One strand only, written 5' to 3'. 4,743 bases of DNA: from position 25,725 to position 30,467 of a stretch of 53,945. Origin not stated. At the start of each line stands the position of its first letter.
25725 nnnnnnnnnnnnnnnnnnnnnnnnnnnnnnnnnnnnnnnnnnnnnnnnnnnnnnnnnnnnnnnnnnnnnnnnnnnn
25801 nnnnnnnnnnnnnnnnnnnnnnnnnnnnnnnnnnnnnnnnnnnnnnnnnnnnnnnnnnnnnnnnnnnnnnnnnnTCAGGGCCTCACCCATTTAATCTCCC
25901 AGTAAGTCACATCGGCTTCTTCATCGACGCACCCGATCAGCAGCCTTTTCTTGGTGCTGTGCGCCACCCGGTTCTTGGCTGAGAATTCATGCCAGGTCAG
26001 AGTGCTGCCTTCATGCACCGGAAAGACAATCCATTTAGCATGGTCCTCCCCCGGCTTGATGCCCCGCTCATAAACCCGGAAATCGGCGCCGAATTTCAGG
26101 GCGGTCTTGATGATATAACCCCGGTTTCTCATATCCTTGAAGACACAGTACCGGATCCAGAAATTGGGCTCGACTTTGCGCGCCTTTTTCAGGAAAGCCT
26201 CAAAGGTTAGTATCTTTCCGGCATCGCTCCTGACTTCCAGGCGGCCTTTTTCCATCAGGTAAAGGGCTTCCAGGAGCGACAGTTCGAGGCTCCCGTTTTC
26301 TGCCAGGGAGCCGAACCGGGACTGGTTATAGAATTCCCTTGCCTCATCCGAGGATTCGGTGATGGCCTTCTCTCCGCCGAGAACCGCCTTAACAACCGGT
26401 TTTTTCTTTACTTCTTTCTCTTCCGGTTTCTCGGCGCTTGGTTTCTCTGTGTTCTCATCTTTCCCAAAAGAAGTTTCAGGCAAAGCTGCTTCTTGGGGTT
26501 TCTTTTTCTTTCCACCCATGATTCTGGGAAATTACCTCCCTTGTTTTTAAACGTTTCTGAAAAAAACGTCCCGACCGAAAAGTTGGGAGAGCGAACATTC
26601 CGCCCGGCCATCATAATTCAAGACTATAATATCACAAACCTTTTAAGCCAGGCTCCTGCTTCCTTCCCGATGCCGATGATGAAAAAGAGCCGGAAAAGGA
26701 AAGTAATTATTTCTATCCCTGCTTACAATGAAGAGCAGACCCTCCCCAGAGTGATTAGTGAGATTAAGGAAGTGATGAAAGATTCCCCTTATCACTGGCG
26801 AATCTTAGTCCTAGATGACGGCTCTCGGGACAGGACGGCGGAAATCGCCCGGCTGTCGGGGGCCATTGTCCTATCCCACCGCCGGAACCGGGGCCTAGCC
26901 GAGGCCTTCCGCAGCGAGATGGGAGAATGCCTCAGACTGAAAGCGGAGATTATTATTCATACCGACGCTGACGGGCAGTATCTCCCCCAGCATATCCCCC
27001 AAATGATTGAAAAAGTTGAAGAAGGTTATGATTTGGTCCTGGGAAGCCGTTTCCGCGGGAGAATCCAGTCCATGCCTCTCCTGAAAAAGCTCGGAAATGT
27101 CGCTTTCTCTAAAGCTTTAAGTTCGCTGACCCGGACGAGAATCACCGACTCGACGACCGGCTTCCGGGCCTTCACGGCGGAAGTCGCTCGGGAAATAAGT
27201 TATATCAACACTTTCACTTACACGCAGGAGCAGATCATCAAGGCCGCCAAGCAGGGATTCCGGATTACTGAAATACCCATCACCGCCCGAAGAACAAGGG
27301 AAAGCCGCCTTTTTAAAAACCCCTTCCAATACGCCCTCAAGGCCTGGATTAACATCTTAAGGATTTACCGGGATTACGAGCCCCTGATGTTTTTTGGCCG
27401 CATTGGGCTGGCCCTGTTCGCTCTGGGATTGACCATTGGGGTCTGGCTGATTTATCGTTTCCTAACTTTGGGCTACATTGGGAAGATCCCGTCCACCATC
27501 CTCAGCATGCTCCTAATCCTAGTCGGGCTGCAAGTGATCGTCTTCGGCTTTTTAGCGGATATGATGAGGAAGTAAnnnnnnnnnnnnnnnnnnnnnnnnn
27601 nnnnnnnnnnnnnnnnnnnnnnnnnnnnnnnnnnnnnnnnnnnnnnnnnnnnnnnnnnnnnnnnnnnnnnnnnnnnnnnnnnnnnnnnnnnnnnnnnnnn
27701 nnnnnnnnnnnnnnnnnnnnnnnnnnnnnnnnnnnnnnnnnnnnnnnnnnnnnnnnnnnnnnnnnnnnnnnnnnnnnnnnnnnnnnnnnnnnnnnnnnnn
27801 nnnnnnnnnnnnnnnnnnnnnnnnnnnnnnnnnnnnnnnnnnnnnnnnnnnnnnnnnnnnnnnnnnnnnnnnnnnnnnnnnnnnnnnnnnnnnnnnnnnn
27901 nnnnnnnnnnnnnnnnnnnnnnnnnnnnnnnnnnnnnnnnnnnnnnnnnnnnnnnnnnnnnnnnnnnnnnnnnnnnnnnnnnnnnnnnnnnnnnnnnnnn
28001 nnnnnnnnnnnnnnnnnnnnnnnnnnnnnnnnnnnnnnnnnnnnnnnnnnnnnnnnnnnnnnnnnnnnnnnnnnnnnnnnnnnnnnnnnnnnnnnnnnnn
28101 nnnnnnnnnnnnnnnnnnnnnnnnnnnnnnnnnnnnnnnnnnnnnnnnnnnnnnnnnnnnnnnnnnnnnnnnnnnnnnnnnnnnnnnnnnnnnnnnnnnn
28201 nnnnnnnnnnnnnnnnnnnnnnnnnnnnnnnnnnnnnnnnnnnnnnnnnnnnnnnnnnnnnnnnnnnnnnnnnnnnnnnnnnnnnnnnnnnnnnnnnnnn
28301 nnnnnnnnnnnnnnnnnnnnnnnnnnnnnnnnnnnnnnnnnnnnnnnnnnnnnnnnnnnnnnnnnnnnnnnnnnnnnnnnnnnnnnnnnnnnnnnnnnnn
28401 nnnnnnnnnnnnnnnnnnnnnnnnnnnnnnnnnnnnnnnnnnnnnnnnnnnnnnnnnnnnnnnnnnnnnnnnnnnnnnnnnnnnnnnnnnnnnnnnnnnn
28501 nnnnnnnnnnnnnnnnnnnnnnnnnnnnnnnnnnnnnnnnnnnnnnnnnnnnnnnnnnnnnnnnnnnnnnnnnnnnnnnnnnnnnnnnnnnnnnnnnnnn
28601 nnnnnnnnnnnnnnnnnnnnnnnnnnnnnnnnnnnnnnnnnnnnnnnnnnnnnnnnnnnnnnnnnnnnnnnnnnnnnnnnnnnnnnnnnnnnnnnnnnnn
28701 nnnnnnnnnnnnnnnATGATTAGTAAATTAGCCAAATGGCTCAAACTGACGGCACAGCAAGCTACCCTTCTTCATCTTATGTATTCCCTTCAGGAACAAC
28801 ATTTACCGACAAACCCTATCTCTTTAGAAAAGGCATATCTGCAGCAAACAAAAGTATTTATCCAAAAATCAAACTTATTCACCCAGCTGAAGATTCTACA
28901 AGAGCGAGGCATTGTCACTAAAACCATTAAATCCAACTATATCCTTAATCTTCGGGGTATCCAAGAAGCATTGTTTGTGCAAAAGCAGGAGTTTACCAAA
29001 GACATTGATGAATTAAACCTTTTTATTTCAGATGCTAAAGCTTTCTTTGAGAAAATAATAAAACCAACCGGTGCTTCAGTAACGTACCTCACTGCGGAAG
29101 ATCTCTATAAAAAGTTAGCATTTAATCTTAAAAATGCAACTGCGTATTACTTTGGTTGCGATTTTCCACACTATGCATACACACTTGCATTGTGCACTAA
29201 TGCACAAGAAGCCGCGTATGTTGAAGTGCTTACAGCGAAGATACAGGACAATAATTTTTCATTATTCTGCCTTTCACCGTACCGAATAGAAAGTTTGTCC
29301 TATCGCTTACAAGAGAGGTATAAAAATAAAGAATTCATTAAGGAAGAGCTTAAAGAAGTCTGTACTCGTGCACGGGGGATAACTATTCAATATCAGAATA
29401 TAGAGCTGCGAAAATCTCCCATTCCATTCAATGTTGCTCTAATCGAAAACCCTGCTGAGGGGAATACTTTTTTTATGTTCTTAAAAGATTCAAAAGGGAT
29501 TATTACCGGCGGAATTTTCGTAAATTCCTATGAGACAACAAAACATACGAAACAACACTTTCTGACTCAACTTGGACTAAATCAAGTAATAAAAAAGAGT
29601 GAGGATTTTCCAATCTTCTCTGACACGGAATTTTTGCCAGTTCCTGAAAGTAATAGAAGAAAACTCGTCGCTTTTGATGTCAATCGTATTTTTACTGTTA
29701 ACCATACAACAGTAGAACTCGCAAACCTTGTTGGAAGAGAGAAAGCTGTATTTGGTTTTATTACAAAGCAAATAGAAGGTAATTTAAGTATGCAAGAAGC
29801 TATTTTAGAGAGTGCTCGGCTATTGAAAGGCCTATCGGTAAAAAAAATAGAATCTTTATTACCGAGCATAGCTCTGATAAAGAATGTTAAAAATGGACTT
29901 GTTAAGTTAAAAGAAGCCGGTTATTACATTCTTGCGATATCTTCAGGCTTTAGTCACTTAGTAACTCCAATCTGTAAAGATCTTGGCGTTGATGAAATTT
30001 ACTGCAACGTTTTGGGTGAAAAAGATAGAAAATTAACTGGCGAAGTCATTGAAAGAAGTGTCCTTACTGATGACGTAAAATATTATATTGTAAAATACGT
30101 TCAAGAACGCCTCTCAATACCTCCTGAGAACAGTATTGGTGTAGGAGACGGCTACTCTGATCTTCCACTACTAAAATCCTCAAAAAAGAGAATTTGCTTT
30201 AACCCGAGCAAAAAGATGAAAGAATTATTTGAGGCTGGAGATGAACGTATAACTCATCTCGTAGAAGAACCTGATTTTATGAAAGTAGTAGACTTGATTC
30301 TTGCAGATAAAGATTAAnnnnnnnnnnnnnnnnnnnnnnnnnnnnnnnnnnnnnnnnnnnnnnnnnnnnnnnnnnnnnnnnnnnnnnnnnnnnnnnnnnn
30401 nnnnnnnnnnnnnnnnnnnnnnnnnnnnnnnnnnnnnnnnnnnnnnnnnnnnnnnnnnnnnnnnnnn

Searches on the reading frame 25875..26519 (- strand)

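Call 73: search_protein_families(library=pfam, proteins=[window:25875-26519:-], max_evalue=0.0001)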
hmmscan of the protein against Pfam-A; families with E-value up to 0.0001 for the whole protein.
window:25875-26519:- (214 aa): 3 families
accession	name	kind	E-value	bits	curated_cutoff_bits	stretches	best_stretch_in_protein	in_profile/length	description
PF01974.23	tRNA_int_endo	-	5.9e-28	97.2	27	1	120-206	1-85/85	tRNA intron endonuclease, catalytic C-terminal domain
PF02778.19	tRNA_int_endo_N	-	1.6e-17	63.2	21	1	43-110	1-67/67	tRNA intron endonuclease, N-terminal domain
PF12928.12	tRNA_int_end_N2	-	7.5e-05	23.2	24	0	69-97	40-68/69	tRNA-splicing endonuclease subunit sen54 N-term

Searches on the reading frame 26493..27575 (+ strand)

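Call 73: search_protein_families(library=pfam, proteins=[window:26493-27575:+], max_evalue=0.0001)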
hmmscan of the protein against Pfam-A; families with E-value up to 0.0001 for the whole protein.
window:26493-27575:+ (360 aa): 1 family
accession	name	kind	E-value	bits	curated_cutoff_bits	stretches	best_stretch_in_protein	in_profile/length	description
PF00535.33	Glycos_transf_2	-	3.6e-23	82.8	23.3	1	74-234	3-166/168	Glycosyl transferase family 2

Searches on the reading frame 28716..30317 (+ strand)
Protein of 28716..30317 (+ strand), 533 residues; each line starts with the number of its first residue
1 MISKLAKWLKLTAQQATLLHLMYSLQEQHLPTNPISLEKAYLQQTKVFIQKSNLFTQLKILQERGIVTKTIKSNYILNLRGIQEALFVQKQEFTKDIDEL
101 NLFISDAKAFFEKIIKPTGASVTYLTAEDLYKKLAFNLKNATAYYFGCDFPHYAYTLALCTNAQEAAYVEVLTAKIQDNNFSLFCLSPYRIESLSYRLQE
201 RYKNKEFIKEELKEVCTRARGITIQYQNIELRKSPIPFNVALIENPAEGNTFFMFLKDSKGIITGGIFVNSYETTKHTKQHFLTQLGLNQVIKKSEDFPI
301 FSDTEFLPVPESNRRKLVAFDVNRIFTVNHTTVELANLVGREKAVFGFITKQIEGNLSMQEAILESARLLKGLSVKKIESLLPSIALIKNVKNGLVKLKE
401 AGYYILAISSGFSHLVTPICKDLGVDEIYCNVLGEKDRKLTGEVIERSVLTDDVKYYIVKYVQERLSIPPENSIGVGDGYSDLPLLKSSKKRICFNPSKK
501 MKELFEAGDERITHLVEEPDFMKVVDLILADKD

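Call 8: search_protein_families(library=ncbifam, proteins=[window:28716-30317:+], max_evalue=0.00001)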
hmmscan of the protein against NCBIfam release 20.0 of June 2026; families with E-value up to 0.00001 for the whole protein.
window:28716-30317:+ (533 aa): 8 families
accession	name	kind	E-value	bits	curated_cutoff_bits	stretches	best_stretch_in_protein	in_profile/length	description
TIGR00338.1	serB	equivalog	1.6e-28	99.8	144.15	1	313-506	12-204/219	phosphoserine phosphatase SerB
TIGR01488.1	HAD-SF-IB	subfamily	1.7e-15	57.4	45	1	317-488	1-176/177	HAD-IB family phosphatase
NF008350.0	PRK11133.1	equivalog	5.5e-15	55.3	413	1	333-502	128-296/324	phosphoserine phosphatase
TIGR01490.1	HAD-SF-IB-hyp1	subfamily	2.5e-12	47.5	98.3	1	348-501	42-202/202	HAD-IB family hydrolase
TIGR01491.1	HAD-SF-IB-PSPlk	hypoth_equivalog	6.4e-11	42.3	151.9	1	316-503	5-196/201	phosphoserine phosphatase-like hydrolase, archaeal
NF010109.0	PRK13582.1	equivalog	2.9e-09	36.9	133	1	371-505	53-179/205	bifunctional phosphoserine phosphatase/homoserine phosphotransferase ThrH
NF052360.1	HolPasePseu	equivalog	2.6e-08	33.8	280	1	390-510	92-212/218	histidinol-phosphatase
NF052359.1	HolPaseNeis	equivalog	2.8e-06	27.2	400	1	392-503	93-208/221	histidinol-phosphatase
